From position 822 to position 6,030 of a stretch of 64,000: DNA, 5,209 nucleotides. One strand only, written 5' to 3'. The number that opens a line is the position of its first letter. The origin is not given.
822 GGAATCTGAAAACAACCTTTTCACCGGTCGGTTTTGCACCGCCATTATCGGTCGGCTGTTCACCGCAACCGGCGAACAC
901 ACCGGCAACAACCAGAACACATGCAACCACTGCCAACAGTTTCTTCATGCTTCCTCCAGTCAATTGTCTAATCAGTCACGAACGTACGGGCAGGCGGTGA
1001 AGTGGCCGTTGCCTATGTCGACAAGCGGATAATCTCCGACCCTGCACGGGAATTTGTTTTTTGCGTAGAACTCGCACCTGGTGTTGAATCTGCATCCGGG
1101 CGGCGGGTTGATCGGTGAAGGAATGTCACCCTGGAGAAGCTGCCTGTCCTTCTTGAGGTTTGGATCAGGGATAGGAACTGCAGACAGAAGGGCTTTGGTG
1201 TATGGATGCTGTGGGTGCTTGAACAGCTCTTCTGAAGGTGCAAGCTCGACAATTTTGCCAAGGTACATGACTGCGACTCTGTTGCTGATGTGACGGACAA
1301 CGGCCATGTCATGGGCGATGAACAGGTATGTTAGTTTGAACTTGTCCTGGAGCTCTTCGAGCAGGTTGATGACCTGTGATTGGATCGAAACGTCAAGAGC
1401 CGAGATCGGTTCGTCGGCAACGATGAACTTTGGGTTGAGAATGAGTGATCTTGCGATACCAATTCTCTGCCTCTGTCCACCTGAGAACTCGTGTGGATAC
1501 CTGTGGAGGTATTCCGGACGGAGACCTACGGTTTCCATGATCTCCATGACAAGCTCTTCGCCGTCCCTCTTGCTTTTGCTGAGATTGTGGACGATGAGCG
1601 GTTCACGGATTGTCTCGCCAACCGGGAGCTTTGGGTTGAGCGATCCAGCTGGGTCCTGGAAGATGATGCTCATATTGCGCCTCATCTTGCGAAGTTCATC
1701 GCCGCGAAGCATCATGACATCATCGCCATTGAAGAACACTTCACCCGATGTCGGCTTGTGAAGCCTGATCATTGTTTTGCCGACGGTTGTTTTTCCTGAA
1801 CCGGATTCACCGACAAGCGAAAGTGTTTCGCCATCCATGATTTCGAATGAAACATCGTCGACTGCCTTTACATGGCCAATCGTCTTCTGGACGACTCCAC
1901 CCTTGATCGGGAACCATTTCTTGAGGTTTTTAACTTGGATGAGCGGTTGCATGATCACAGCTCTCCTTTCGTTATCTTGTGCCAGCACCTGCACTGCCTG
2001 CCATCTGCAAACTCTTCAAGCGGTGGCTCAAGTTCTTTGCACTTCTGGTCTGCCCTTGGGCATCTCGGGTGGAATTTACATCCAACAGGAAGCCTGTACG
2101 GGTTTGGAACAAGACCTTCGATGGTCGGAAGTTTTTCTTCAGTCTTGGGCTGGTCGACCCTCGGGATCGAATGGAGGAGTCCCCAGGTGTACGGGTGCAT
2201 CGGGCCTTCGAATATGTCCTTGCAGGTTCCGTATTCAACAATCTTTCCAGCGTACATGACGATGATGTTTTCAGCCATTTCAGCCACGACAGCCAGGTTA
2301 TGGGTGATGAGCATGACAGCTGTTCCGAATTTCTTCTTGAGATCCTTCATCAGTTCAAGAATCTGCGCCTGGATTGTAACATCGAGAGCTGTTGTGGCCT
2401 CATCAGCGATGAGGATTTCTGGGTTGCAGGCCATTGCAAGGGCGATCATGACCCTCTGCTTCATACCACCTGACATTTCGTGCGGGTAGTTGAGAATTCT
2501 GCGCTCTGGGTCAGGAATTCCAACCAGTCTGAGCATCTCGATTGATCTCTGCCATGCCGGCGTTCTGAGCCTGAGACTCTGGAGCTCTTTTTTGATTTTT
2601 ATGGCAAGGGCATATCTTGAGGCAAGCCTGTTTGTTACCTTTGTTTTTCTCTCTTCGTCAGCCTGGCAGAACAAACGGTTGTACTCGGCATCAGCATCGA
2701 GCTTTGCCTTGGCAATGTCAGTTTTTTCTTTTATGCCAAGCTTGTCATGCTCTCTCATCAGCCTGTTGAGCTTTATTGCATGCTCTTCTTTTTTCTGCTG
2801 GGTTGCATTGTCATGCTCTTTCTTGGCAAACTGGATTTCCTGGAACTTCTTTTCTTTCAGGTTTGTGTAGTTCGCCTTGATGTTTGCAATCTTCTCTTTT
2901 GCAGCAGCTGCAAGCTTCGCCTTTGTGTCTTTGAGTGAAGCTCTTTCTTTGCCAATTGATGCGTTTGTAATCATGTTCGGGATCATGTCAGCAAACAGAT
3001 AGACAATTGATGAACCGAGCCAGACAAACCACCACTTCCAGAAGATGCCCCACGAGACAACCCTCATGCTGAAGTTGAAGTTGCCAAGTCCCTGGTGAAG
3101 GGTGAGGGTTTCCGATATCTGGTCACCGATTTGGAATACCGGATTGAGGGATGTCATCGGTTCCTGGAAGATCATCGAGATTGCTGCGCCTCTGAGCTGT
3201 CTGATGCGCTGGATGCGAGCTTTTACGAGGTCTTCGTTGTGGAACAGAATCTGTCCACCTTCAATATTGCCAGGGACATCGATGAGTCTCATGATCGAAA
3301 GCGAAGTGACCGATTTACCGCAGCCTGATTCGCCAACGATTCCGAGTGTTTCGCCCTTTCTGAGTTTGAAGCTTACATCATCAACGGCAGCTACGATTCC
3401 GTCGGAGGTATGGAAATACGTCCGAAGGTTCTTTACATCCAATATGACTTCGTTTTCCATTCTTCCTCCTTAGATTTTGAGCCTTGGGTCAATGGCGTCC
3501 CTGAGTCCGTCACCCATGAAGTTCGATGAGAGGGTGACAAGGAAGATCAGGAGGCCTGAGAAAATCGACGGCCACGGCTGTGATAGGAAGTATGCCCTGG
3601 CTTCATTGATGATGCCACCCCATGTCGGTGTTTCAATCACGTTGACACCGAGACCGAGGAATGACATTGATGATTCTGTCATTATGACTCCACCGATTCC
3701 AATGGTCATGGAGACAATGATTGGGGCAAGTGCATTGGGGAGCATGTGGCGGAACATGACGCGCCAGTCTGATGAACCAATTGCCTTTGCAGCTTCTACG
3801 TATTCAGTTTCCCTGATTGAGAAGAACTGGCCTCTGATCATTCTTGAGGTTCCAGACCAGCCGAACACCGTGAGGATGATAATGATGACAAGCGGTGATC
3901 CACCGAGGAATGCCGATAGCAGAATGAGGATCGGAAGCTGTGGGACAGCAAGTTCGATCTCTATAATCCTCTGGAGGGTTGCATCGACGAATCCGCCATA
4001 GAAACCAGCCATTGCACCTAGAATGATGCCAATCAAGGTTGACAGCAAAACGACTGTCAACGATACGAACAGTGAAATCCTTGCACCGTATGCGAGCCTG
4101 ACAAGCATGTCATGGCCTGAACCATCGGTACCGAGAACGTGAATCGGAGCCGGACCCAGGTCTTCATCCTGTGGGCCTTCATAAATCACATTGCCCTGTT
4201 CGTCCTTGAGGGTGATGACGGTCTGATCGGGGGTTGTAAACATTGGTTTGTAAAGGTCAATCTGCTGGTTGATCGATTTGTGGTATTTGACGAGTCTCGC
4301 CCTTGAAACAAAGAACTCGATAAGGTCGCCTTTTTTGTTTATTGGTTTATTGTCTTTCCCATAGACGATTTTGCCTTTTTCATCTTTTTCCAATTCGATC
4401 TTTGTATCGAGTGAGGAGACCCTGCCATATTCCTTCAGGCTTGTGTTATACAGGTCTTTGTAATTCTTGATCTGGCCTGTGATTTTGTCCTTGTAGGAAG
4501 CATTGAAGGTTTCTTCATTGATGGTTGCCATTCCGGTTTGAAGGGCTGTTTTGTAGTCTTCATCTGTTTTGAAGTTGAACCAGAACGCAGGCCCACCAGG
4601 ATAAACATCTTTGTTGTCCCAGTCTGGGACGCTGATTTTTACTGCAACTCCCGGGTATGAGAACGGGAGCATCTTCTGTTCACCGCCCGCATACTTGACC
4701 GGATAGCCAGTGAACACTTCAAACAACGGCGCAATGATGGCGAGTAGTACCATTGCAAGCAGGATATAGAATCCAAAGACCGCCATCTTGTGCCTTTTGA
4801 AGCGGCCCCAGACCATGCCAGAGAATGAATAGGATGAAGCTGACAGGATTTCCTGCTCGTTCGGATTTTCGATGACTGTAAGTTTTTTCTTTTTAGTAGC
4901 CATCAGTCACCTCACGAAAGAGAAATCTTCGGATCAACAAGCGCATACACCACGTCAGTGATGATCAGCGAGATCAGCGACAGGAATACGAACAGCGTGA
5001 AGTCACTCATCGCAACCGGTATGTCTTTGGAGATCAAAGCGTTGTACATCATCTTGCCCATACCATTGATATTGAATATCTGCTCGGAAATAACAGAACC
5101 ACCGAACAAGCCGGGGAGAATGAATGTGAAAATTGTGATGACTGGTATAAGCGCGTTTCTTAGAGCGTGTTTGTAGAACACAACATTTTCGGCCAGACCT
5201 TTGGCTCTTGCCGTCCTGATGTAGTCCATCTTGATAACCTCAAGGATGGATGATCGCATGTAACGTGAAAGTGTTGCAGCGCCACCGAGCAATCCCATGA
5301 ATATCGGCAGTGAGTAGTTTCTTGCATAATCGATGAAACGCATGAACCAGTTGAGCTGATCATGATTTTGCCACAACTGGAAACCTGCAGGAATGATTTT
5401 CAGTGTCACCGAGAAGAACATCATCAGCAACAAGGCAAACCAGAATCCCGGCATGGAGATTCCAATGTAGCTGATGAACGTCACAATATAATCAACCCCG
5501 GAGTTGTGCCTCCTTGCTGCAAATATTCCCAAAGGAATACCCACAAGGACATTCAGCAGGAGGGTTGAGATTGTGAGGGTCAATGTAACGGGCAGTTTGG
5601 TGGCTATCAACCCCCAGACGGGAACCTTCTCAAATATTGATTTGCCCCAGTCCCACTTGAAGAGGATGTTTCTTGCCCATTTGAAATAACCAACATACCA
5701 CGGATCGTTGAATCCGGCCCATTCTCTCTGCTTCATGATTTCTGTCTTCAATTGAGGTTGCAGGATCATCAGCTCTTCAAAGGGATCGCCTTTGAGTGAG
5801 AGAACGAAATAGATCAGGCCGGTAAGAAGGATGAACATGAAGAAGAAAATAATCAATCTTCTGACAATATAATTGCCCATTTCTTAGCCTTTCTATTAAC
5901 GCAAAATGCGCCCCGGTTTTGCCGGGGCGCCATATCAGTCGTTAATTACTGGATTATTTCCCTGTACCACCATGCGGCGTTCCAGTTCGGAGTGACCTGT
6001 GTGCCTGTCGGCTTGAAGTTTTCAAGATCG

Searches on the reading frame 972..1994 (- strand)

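Call 8: search_protein_families(library=ncbifam, proteins=[window:972-1994:-], max_evalue=0.000001)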
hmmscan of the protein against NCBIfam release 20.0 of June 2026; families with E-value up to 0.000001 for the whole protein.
window:972-1994:- (340 aa): 182 families (the best 25 are shown)
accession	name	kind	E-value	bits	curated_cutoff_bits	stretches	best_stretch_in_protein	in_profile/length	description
NF011659.0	PRK15079.1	equivalog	1.1e-115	386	540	1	16-335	9-328/334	murein tripeptide/oligopeptide ABC transporter ATP binding protein OppF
NF008453.0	PRK11308.1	subfamily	1.1e-114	383.1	408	1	11-335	5-323/334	dipeptide ABC transporter ATP-binding protein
NF007613.0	PRK10261.1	equivalog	2.1e-105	353.5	1077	1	11-296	305-591/623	glutathione ABC transporter ATP-binding protein GsiA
NF043071.1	DppF_dipep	equivalog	2.9e-101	339.1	660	1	14-310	9-303/331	dipeptide ABC transporter ATP-binding subunit DppF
NF043078.1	MMSYN1_0168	equivalog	7.3e-101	338.7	800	2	146-287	470-611/649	oligopeptide ABC transporter ATP-binding protein OppF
NF011713.0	PRK15134.1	equivalog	6.8e-82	275.8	834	1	15-271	272-527/529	microcin C ABC transporter ATP-binding protein YejF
TIGR02769.1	nickel_nikE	equivalog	6.7e-71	238.9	332.55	1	18-279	2-259/265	nickel import ATP-binding protein NikE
NF007010.1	PRK09473.1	subfamily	3.2e-68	229.8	575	1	38-335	14-311/318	oligopeptide ABC transporter ATP-binding protein OppD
NF043079.1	MMSYN1_0167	equivalog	4.2e-65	220.6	740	2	100-306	299-506/561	oligopeptide ABC transporter ATP-binding protein OppD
NF007739.0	PRK10419.1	subfamily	1e-64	218.7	354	1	18-279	3-260/268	nickel ABC transporter ATP-binding protein NikE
NF008246.0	PRK11022.1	equivalog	2.8e-62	210.7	541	1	41-321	19-301/326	dipeptide ABC transporter ATP-binding protein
NF011692.0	PRK15112.1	equivalog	5.2e-61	206.6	452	1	15-271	2-252/269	putrescine export ABC transporter ATP-binding protein SapF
NF047576.1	opine_ATP_CntF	equivalog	1.2e-58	198.5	385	1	40-272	15-252/264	staphylopine uptake ABC transporter ATP-binding protein CntF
NF047578.1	opine_ATP_CntD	equivalog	1.7e-58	198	380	1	41-272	16-252/266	staphylopine uptake ABC transporter ATP-binding protein CntD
TIGR02770.1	nickel_nikD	equivalog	3.6e-56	190.1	318.7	1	45-272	2-228/230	nickel import ATP-binding protein NikD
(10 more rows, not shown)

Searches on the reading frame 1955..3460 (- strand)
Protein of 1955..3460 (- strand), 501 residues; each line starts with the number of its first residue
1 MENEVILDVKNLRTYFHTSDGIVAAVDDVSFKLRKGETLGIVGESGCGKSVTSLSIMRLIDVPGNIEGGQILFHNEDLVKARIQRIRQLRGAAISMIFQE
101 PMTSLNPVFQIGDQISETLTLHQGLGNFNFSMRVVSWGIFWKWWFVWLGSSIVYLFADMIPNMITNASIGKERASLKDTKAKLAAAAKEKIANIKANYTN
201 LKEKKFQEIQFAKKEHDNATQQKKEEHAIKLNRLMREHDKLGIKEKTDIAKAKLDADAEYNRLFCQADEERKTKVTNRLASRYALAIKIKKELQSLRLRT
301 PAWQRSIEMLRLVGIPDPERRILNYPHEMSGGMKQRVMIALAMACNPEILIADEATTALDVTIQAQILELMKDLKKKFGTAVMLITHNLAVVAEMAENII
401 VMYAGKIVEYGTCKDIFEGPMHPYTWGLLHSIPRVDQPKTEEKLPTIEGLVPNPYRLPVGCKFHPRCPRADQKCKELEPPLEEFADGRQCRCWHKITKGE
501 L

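Call 8: search_protein_families(library=ncbifam, proteins=[window:1955-3460:-], max_evalue=0.000001)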
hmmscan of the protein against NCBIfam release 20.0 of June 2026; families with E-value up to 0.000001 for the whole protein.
window:1955-3460:- (501 aa): 178 families (the best 25 are shown)
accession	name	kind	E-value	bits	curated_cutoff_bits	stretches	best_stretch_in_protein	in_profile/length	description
NF007010.1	PRK09473.1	subfamily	7.2e-114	379.8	575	2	299-496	121-315/318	oligopeptide ABC transporter ATP-binding protein OppD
NF008246.0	PRK11022.1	equivalog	2.3e-109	365.4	541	2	302-495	127-317/326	dipeptide ABC transporter ATP-binding protein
NF043079.1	MMSYN1_0167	equivalog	3.4e-93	313.3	740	3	301-493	343-533/561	oligopeptide ABC transporter ATP-binding protein OppD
NF007613.0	PRK10261.1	equivalog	8.8e-85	285.3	1077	2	301-439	141-279/623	glutathione ABC transporter ATP-binding protein GsiA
NF008453.0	PRK11308.1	subfamily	1.3e-80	271.1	408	2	303-494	138-325/334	dipeptide ABC transporter ATP-binding protein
NF011713.0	PRK15134.1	equivalog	8.7e-80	268.8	834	2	301-440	129-268/529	microcin C ABC transporter ATP-binding protein YejF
NF011659.0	PRK15079.1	equivalog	5.8e-73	245.5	540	2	308-492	146-328/334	murein tripeptide/oligopeptide ABC transporter ATP binding protein OppF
TIGR02770.1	nickel_nikD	equivalog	1.9e-70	236.9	318.7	2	299-430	96-227/230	nickel import ATP-binding protein NikD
NF047576.1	opine_ATP_CntF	equivalog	1.7e-68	230.7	385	2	304-431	125-252/264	staphylopine uptake ABC transporter ATP-binding protein CntF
NF047578.1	opine_ATP_CntD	equivalog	1.8e-67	227.4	380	2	305-431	126-252/266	staphylopine uptake ABC transporter ATP-binding protein CntD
NF011674.0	PRK15093.1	equivalog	6.2e-67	226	627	2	304-476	134-307/330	putrescine export ABC transporter ATP-binding protein SapD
NF043071.1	DppF_dipep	equivalog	4.8e-66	223.4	660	2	304-487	140-320/331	dipeptide ABC transporter ATP-binding subunit DppF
NF043078.1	MMSYN1_0168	equivalog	1e-49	169.7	800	2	322-442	487-606/649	oligopeptide ABC transporter ATP-binding protein OppF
TIGR02769.1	nickel_nikE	equivalog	5.6e-43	147.3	332.55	2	302-412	126-234/265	nickel import ATP-binding protein NikE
NF007739.0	PRK10419.1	subfamily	2.7e-42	145.1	354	2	303-412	128-235/268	nickel ABC transporter ATP-binding protein NikE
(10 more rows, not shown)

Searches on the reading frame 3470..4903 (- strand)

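Call 8: search_protein_families(library=ncbifam, proteins=[window:3470-4903:-], max_evalue=0.000001)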
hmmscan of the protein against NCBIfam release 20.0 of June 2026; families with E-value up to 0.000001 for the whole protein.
window:3470-4903:- (477 aa): 17 families
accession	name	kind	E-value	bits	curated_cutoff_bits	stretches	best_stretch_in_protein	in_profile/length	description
NF045476.1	Opp4C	equivalog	1.1e-82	277.4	350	1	250-474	52-278/278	oligopeptide ABC transporter permease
NF045475.1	Opp3C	equivalog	7.5e-63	212.6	450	1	255-476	108-328/328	oligopeptide ABC transporter permease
NF045474.1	Opp2C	equivalog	2e-62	210.8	300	1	254-472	19-236/236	nickel transporter permease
NF045473.1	Opp1C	equivalog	6e-61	206.2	350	1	254-475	47-267/267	nickel/cobalt ABC transporter permease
NF011662.0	PRK15082.1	equivalog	2.6e-57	194.5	484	1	249-476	75-301/303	glutathione ABC transporter permease GsiD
TIGR02790.1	nickel_nikC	equivalog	3.6e-56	190.6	358.45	1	251-472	38-258/258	nickel ABC transporter permease subunit NikC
NF008160.0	PRK10913.1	equivalog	6.6e-54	183.4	483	1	252-476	76-299/300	dipeptide ABC transporter permease DppC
NF007376.0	PRK09881.1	equivalog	6.5e-52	176.4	434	1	250-475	69-293/298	D,D-dipeptide ABC transporter permease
NF007738.0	PRK10417.1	equivalog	2.5e-50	171.5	335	1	251-476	48-272/277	nickel ABC transporter permease subunit NikC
NF011935.0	PRK15406.1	equivalog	9e-49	166.8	433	1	254-474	81-300/302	oligopeptide ABC transporter permease OppC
NF047573.1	opine_perm_CntC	exception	4.5e-45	154.1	440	1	254-475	51-271/271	staphylopine uptake ABC transporter permease subunit CntC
NF043080.1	MMSYN1_0166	equivalog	1.9e-42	145.3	370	1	248-475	76-305/307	oligopeptide ABC transporter permease OppC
NF011596.0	PRK15021.1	subfamily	1.4e-39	136.1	439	1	252-474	118-338/341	microcin C ABC transporter permease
NF011691.0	PRK15111.1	equivalog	3.1e-29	102.5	379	1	256-472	77-292/296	putrescine export ABC transporter permease SapC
NF045470.1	Opp2B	equivalog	3.3e-11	42.9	350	1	269-475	86-299/300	nickel ABC transporter permease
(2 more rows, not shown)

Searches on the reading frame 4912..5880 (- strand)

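Call 8: search_protein_families(library=ncbifam, proteins=[window:4912-5880:-], max_evalue=0.000001)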
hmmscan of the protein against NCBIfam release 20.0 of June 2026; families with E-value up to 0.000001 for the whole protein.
window:4912-5880:- (322 aa): 13 families
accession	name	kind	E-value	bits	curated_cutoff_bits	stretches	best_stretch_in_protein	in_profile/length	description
NF045472.1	Opp4B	equivalog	1.1e-68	232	450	1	1-319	1-318/319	oligopeptide ABC transporter permease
NF045470.1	Opp2B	equivalog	1.4e-66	224.7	350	1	10-319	3-299/300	nickel ABC transporter permease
NF045471.1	Opp3B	equivalog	4.9e-59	200.2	480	1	1-321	1-304/308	oligopeptide ABC transporter permease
TIGR02789.1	nickel_nikB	equivalog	1.1e-58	199.1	447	1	1-320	1-307/314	nickel ABC transporter permease subunit NikB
NF045469.1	Opp1B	equivalog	2.3e-52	178.4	380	1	1-319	1-306/307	nickel/cobalt ABC transporter permease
NF007677.0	PRK10352.1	equivalog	7.8e-51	173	433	1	1-320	1-307/314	nickel ABC transporter permease subunit NikB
NF011712.0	PRK15133.1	subfamily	2.7e-50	171.3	445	1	40-320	81-360/364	microcin C ABC transporter permease YejB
NF007008.0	PRK09471.1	equivalog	1.4e-47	162.6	388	1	3-319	3-304/306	oligopeptide ABC transporter permease OppB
NF011661.0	PRK15081.1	equivalog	1.7e-47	162.4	463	1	1-320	1-304/306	glutathione ABC transporter permease GsiC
NF008161.0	PRK10914.1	equivalog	8.9e-45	153.3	590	1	2-320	2-336/339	dipeptide ABC transporter permease DppB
NF043081.1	MMSYN1_0165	equivalog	1.9e-30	106.1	350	1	85-322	164-387/388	oligopeptide ABC transporter permease OppB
NF011690.0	PRK15110.1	equivalog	4.6e-28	98.6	432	2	65-165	44-143/321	putrescine export ABC transporter permease SapB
NF045474.1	Opp2C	equivalog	1.8e-09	37.5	300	0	98-160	41-102/236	nickel transporter permease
